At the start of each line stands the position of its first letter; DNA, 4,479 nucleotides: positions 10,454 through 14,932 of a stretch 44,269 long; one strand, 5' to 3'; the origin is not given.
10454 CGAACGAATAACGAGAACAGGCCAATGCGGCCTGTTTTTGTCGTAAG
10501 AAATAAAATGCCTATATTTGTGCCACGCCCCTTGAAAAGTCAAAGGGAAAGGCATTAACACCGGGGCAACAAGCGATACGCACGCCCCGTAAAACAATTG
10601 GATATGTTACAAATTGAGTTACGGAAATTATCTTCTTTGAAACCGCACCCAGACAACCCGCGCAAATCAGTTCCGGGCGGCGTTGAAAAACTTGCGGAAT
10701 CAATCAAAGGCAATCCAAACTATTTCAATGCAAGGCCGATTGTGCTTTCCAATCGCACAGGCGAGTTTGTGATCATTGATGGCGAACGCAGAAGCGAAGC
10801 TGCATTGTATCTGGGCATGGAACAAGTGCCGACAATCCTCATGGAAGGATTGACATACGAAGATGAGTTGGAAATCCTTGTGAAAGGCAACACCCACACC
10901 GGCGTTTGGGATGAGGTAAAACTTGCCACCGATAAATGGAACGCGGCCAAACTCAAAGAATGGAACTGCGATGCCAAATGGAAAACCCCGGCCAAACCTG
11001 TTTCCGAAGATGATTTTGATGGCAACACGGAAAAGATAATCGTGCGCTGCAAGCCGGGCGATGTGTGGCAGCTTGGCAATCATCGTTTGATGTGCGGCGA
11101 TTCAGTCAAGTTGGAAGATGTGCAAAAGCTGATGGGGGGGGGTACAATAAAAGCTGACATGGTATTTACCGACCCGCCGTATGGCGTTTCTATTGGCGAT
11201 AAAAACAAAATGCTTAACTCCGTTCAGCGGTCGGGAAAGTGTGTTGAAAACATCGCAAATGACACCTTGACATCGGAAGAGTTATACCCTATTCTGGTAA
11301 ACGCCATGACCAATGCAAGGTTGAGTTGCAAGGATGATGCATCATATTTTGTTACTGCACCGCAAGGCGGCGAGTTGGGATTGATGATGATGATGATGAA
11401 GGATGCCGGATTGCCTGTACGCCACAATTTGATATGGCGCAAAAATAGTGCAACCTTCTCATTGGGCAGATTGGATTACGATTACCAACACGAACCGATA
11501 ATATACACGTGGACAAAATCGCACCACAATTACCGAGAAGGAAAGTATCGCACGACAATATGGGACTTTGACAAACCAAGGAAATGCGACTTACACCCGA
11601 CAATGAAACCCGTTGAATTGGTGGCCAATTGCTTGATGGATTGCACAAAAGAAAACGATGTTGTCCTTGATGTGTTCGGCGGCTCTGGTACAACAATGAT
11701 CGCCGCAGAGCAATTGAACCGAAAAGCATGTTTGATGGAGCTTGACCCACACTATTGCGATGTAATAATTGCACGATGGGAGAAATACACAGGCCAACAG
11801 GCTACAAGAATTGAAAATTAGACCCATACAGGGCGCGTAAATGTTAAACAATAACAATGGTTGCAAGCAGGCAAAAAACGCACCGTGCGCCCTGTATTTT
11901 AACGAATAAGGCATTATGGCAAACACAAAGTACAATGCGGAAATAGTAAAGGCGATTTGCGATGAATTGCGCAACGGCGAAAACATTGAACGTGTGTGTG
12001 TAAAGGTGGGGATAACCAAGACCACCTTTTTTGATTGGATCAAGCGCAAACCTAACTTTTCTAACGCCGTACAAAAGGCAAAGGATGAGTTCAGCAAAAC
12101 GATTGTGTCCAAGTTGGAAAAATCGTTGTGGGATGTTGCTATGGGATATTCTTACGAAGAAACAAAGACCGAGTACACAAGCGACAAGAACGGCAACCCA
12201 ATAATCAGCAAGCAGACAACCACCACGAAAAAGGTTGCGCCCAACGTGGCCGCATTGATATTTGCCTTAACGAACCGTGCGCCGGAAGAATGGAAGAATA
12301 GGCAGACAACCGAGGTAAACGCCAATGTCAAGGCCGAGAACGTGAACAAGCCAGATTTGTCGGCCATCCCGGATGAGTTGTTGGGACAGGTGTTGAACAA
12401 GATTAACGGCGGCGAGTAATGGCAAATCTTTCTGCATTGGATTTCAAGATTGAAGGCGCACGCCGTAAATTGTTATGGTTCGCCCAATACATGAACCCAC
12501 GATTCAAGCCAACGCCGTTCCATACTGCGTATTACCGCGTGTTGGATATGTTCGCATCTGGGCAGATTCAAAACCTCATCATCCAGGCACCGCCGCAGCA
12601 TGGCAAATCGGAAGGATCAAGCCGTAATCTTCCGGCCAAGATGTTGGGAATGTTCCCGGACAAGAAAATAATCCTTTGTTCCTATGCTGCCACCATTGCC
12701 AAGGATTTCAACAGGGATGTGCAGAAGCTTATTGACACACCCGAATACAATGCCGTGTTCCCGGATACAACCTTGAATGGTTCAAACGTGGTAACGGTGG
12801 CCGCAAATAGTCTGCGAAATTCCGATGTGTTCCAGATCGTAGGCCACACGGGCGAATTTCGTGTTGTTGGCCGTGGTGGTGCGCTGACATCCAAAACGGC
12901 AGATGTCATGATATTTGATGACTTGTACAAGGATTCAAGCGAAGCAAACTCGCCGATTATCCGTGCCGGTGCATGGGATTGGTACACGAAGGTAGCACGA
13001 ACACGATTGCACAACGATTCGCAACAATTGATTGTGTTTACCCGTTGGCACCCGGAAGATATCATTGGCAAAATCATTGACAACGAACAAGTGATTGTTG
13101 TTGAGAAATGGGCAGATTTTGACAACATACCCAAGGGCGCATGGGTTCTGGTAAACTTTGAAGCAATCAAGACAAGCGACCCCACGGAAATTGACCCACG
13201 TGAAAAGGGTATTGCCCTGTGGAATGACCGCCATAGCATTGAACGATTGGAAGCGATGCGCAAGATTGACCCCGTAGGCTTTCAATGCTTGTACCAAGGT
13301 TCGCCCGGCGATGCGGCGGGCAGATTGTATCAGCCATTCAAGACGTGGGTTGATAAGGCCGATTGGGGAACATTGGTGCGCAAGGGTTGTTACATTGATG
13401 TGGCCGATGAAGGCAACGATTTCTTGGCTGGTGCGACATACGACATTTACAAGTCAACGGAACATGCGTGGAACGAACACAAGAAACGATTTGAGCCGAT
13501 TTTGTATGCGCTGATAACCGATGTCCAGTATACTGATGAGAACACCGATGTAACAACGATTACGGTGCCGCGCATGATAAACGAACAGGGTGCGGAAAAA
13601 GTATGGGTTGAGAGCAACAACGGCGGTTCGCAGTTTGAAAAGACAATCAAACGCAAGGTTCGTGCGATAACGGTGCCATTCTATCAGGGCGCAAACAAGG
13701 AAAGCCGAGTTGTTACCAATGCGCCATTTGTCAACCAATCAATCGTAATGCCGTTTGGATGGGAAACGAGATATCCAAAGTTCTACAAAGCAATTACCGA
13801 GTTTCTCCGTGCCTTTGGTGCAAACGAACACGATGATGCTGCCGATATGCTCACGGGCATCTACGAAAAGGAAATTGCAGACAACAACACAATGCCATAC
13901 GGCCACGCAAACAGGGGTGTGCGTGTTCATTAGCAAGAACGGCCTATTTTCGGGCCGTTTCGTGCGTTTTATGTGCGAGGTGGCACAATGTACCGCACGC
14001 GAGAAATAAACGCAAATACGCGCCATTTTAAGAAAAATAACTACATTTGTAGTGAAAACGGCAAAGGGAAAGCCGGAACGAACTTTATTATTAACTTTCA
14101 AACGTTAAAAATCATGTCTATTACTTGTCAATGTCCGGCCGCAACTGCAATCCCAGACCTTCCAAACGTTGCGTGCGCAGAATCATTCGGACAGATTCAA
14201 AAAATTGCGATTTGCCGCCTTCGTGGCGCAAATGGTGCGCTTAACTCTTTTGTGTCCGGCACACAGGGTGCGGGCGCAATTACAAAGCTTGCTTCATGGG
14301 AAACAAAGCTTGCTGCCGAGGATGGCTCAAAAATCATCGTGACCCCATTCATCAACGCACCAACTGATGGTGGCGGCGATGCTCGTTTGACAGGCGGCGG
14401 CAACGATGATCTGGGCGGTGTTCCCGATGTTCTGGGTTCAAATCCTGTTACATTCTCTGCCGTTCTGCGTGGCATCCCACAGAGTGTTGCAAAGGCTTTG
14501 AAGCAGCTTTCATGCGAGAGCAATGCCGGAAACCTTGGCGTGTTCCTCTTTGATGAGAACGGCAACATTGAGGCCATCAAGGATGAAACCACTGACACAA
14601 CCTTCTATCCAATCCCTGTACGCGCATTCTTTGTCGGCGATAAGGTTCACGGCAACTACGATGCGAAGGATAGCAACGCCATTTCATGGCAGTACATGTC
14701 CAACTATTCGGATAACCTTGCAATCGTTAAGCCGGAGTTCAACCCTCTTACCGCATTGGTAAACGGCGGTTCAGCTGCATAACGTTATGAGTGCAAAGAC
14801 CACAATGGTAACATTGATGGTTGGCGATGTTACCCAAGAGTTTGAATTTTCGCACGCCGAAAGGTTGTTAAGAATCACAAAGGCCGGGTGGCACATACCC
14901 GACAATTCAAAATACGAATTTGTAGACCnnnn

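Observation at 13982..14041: A 60-nt module headed by a 13-bp palindromic box occurs five times, before head, tail and tape-measure genes and upstream of two early promoters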

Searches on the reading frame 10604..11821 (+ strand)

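Call 41: search_protein_families(library=pfam, proteins=[window:10604-11821:+], max_evalue=0.01)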
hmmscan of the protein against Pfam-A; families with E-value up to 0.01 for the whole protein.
window:10604-11821:+ (405 aa): 4 families
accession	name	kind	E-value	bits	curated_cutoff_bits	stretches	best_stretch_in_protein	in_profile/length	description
PF01555.25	N6_N4_Mtase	-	4.3e-30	105.7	26.7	1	185-388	2-219/221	DNA methylase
PF02195.25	ParB_N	-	1.7e-05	25.2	26.3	1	8-81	7-79/95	ParB N-terminal domain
PF03602.21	Cons_hypoth95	-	2.9e-05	24.2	24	0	330-396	21-88/182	Conserved hypothetical protein 95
PF01170.24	UPF0020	-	0.0005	20.3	22.3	0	172-205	111-143/197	RMKL-like, methyltransferase domain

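Call 42: search_protein_families(library=phrogs, proteins=[window:10604-11821:+], max_evalue=0.001)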
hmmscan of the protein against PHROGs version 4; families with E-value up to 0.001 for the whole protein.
window:10604-11821:+ (405 aa): 22 families
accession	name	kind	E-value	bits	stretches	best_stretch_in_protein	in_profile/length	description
phrog_498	-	other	4.1e-103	347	1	3-403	34-431/633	DNA methyltransferase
phrog_67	-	other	4.7e-41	142.7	1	150-401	114-352/743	DNA methyltransferase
phrog_23085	-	unknown function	3.4e-25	89.3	1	294-401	2-114/138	-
phrog_3008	-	other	3.8e-24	86.3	1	317-401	132-220/244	DNA methyltransferase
phrog_8071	-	DNA, RNA and nucleotide metabolism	3.2e-23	83.6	1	2-208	5-218/389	ParB-like partition protein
phrog_620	-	DNA, RNA and nucleotide metabolism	1.4e-16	62.2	1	2-108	7-109/217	ParB-like partition protein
phrog_940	-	DNA, RNA and nucleotide metabolism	3.5e-15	57.1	1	1-126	3-126/388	nuclease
phrog_18293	-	other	8.7e-14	52.5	1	313-395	28-110/119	methyltransferase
phrog_6218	-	DNA, RNA and nucleotide metabolism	1.6e-09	38.5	1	6-86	7-85/506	ParB-like partition protein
phrog_4715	-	DNA, RNA and nucleotide metabolism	4.6e-09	36.2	1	8-89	151-231/630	ParB-like partition protein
phrog_18056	-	DNA, RNA and nucleotide metabolism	5.2e-09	36.5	1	2-92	1-84/387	ParB-like partition nuclease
phrog_8769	-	other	1.5e-08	35.3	1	348-395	9-56/71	methyltransferase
phrog_723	-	DNA, RNA and nucleotide metabolism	2.6e-08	34.9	1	4-108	13-116/223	ParB-like partition protein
phrog_23148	-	unknown function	5e-08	34.1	1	324-391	79-145/165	-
phrog_930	-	DNA, RNA and nucleotide metabolism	2.1e-07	32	1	2-86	5-83/223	ParB-like partition protein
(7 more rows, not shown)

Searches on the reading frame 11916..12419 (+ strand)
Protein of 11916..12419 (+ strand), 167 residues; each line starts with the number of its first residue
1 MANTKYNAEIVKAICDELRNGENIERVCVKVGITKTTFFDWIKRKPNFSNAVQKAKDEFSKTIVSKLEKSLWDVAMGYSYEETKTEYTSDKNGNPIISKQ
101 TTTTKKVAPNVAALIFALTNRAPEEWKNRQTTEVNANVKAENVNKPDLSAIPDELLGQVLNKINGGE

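Call 41: search_protein_families(library=pfam, proteins=[window:11916-12419:+], max_evalue=0.01)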
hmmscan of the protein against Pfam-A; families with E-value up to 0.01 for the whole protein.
window:11916-12419:+ (167 aa): 4 families
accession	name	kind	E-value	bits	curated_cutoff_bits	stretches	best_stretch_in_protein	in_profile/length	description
PF20901.3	Sf6_terminase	-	5.3e-09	36.5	27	1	6-67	1-63/106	Bacteriophage Sf6, terminase small subunit-like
PF13022.12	HTH_Tnp_1_2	-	0.00015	22.3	27.9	1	23-72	28-76/122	Helix-turn-helix of insertion element transposase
PF13384.12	HTH_23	-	0.0026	18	24.6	1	9-44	9-40/50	Homeodomain-like domain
PF01527.26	HTH_Tnp_1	-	0.0037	17.9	24.1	1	4-44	5-46/75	Transposase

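Call 42: search_protein_families(library=phrogs, proteins=[window:11916-12419:+], max_evalue=0.001)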
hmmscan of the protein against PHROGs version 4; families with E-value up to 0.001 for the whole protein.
window:11916-12419:+ (167 aa): 8 families
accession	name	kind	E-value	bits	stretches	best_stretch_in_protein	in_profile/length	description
phrog_309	-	head and packaging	4.6e-27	96.8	1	1-149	133-275/319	terminase small subunit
phrog_1482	-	head and packaging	5.3e-10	40.1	1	3-131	12-118/147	terminase small subunit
phrog_4102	-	head and packaging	5.4e-09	37.4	1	4-154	13-138/166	terminase small subunit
phrog_24579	-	head and packaging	7.7e-06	26.9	1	22-72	32-81/126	terminase small subunit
phrog_23444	-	head and packaging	5.7e-05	24.2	1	31-128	7-100/126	terminase small subunit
phrog_3064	-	head and packaging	0.00013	22.5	1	24-57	84-117/175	terminase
phrog_28310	-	unknown function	0.00014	23.1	1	18-59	20-61/76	-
phrog_2538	-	head and packaging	0.00024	22.2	1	16-110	16-108/129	terminase small subunit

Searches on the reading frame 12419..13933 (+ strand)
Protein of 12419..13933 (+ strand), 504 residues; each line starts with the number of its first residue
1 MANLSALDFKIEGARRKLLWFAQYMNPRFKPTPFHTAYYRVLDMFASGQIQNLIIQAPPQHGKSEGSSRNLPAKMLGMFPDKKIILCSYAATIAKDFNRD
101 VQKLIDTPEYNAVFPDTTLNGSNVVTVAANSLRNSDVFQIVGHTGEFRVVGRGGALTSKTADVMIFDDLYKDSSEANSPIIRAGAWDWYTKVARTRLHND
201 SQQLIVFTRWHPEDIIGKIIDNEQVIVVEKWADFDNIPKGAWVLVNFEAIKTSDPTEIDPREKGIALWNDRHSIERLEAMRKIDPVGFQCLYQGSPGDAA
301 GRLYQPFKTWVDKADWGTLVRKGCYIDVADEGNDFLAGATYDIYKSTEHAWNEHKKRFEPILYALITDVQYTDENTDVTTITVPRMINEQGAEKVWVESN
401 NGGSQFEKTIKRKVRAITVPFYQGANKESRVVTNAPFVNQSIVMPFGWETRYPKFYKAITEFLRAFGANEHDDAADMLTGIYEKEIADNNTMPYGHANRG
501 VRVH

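Call 16: find_related_loci(query=window:12419-13930:+, collection=viral_contigs, flank=10000)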
Query window:12419-13930:+ (504 aa) in viral_contigs; peptide patterns used: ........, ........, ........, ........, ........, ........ (x = any residue, [..] = any of these).
7 stretches matched a pattern; 5 encode a relative of the query (tblastn E <= 1e-3); 5 distinct loci.
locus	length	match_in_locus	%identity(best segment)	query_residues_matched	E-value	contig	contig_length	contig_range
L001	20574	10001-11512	88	1-504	0e+0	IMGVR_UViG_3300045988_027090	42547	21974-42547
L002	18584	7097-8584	75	9-504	0e+0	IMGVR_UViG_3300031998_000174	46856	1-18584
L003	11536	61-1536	66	13-503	0e+0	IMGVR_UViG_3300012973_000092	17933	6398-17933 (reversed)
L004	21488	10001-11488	73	9-504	0e+0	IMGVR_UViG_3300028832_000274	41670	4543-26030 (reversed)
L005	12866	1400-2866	75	9-497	0e+0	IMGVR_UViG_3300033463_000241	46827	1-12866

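Call 23: search_protein_families(library=phrogs, proteins=[window:12419-13933:+], max_evalue=0.001)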
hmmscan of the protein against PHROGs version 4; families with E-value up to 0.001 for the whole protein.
window:12419-13933:+ (504 aa): 4 families
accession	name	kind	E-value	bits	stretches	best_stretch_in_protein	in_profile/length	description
phrog_38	-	head and packaging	2.7e-80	272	1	6-488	266-706/760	terminase large subunit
phrog_4758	-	head and packaging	8.7e-44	150.7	1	15-231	22-228/243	terminase large subunit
phrog_30251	-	head and packaging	2e-41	143.1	2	291-475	272-450/799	terminase large subunit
phrog_5573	-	head and packaging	1.3e-20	74.9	1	239-489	9-238/250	terminase large subunit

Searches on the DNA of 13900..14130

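Call 35: search_rna_families(source=window, start=13900, end=14130, threshold=evalue, max_evalue=10)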
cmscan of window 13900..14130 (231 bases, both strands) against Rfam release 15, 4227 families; matches with E-value up to 10: 1.
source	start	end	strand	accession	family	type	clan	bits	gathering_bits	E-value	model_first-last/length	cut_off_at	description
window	13970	14066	+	RF01932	bxd_4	Gene; lncRNA;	-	16.4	40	0.77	1-106/106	no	Bithoraxoid conserved region 4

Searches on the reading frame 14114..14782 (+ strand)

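Call 23: search_protein_families(library=phrogs, proteins=[window:14114-14782:+], max_evalue=0.001)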
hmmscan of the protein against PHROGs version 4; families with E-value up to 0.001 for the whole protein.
window:14114-14782:+ (222 aa): 1 family
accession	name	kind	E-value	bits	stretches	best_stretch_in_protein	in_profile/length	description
phrog_8193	-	head and packaging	3.4e-60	204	1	1-215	1-207/207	major head protein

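Call 85: search_protein_families(library=pfam, proteins=[window:14114-14782:+], max_evalue=0.05)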
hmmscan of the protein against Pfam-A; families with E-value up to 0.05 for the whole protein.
window:14114-14782:+ (222 aa): 0 families
